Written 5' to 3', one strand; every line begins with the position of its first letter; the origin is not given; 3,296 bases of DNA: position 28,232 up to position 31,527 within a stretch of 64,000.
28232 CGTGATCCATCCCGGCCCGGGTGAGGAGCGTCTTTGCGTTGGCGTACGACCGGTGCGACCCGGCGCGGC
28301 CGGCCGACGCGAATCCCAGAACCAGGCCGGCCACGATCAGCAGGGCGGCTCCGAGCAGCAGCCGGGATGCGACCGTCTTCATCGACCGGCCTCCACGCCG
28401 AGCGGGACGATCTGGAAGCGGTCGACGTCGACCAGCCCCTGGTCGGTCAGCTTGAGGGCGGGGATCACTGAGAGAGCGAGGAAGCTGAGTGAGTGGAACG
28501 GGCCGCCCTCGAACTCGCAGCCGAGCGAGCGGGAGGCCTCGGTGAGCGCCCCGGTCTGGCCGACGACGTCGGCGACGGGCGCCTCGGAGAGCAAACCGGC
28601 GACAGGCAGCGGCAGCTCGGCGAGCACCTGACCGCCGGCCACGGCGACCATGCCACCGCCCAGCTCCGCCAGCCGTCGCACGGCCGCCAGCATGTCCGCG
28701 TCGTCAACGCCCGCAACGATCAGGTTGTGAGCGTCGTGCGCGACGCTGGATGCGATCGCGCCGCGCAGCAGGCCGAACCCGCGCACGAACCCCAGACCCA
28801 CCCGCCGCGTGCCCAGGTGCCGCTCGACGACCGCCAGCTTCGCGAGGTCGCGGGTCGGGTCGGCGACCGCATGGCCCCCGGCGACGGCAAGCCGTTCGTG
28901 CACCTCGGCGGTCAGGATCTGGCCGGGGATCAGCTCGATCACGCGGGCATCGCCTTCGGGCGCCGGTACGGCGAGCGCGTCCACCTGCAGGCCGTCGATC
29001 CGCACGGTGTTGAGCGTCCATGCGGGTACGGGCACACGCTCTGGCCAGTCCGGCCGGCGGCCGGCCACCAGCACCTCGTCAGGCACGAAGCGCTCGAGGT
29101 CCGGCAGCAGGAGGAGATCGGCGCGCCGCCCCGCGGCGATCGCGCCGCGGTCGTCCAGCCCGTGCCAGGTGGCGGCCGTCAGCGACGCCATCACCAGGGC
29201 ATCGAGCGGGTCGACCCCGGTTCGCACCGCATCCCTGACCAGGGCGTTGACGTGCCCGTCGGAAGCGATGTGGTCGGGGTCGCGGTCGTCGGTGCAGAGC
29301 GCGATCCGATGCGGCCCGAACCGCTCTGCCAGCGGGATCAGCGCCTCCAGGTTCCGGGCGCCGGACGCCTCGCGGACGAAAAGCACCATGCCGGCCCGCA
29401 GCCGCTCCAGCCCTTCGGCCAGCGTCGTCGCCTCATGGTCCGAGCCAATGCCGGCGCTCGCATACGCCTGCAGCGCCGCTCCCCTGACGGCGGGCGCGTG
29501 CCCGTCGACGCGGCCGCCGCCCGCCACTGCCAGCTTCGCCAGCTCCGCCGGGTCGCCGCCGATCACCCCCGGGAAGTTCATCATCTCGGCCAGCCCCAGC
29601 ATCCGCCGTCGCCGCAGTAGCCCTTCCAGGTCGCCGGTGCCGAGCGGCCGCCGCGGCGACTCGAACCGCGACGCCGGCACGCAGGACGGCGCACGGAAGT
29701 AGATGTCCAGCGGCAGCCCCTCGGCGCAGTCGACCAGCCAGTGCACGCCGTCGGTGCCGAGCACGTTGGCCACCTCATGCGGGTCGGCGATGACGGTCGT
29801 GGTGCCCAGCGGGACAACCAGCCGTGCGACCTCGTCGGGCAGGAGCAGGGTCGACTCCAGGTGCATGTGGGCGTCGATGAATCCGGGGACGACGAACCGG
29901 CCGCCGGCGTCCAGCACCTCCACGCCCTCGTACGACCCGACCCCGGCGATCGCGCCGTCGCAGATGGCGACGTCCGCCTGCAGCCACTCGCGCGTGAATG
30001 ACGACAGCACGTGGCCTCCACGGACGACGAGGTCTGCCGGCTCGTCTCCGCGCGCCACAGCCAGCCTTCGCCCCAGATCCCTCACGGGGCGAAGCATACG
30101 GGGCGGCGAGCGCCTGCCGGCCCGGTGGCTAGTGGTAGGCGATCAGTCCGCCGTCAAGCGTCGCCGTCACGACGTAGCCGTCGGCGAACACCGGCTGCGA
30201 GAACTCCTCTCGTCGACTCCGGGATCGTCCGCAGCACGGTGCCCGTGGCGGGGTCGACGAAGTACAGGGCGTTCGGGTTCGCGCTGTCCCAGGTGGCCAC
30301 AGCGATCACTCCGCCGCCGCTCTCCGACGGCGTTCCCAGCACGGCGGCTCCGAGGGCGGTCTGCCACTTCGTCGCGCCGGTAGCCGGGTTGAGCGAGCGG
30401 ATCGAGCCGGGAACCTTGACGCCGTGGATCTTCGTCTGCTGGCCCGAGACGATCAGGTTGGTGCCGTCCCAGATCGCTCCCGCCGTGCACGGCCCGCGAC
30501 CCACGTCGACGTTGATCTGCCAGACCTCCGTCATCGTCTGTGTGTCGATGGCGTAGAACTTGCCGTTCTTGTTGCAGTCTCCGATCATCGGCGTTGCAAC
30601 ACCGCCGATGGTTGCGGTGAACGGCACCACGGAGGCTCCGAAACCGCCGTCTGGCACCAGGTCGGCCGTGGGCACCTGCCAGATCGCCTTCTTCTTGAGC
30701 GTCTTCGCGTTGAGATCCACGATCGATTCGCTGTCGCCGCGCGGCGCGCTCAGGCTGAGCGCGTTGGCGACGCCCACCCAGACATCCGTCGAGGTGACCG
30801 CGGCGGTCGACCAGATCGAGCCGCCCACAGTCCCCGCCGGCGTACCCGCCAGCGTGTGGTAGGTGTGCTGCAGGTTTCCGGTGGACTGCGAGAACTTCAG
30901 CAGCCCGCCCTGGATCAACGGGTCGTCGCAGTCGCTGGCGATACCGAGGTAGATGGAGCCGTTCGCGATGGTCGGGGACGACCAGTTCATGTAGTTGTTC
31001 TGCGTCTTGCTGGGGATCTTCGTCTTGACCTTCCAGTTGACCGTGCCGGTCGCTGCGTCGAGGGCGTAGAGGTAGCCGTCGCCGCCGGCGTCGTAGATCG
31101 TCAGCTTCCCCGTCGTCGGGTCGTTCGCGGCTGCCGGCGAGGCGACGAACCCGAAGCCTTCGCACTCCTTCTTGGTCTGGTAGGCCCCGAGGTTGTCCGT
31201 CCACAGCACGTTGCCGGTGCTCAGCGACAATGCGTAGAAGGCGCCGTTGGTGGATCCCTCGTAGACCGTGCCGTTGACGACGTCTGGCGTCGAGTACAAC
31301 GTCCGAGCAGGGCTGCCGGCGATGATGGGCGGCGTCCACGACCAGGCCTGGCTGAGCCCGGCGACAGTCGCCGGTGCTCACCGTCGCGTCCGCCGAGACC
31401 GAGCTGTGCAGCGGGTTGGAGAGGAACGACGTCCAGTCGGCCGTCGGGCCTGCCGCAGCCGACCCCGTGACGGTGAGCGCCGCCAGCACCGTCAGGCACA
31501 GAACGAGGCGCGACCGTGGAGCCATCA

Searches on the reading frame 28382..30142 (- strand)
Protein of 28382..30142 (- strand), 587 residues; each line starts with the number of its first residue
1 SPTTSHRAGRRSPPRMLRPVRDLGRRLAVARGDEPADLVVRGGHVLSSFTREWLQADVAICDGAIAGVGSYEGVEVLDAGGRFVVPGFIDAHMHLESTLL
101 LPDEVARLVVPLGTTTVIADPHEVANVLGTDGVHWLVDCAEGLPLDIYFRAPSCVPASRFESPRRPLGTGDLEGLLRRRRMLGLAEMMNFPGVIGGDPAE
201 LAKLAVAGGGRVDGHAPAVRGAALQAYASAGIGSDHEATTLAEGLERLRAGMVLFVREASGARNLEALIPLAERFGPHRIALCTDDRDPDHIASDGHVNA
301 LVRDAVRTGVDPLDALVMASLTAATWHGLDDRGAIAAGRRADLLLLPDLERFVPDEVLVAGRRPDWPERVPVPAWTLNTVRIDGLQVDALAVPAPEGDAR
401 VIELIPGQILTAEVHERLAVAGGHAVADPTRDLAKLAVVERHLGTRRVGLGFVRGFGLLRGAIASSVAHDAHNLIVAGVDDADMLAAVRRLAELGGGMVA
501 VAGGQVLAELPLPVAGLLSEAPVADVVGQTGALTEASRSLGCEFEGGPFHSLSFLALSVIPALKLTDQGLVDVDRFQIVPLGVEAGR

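Call 63: search_protein_families(library=pfam, proteins=[window:28382-30142:-], max_evalue=0.00001)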
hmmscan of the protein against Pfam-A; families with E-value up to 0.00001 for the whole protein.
window:28382-30142:- (587 aa): 3 families
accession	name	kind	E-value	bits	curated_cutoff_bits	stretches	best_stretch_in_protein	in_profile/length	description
PF13382.11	Adenine_deam_C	-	9.4e-63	211.1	27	1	408-577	1-169/169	Adenine deaminase C-terminal domain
PF01979.26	Amidohydro_1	-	1.5e-28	100.5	25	1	83-362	1-343/345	Amidohydrolase family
PF07969.17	Amidohydro_3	-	6.6e-11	42.8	29.7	1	75-99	1-25/472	Amidohydrolase family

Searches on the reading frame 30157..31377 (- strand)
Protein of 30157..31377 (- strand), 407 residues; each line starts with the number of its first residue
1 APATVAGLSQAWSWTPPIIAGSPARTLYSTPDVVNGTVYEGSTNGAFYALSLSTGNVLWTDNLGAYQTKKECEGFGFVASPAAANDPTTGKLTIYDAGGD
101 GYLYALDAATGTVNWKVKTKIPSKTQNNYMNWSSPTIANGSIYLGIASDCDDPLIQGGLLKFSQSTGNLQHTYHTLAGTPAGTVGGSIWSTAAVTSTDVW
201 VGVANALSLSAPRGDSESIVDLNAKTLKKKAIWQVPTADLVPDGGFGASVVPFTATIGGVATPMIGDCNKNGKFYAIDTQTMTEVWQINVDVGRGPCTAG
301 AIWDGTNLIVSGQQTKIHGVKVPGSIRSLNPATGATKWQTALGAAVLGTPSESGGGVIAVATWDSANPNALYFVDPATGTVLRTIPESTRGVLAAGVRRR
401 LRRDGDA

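Call 64: search_protein_families(library=pfam, proteins=[window:30157-31377:-], max_evalue=0.00001)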
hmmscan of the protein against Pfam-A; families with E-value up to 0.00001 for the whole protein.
window:30157-31377:- (407 aa): 3 families
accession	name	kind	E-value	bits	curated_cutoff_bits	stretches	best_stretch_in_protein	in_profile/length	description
PF13360.13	PQQ_2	-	1e-15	58.5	27.6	0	271-382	2-96/233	Outer membrane protein assembly factor BamB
PF01011.28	PQQ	-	2.1e-14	53.6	26.7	1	2-289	21-339/595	Glucose/ethanol/alcohol dehydrogenase, beta-propeller domain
PF13570.13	Beta-prop_ACSF4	-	1.1e-10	41.9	133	0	32-126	16-96/329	Beta-alanine-activating enzyme, beta-propeller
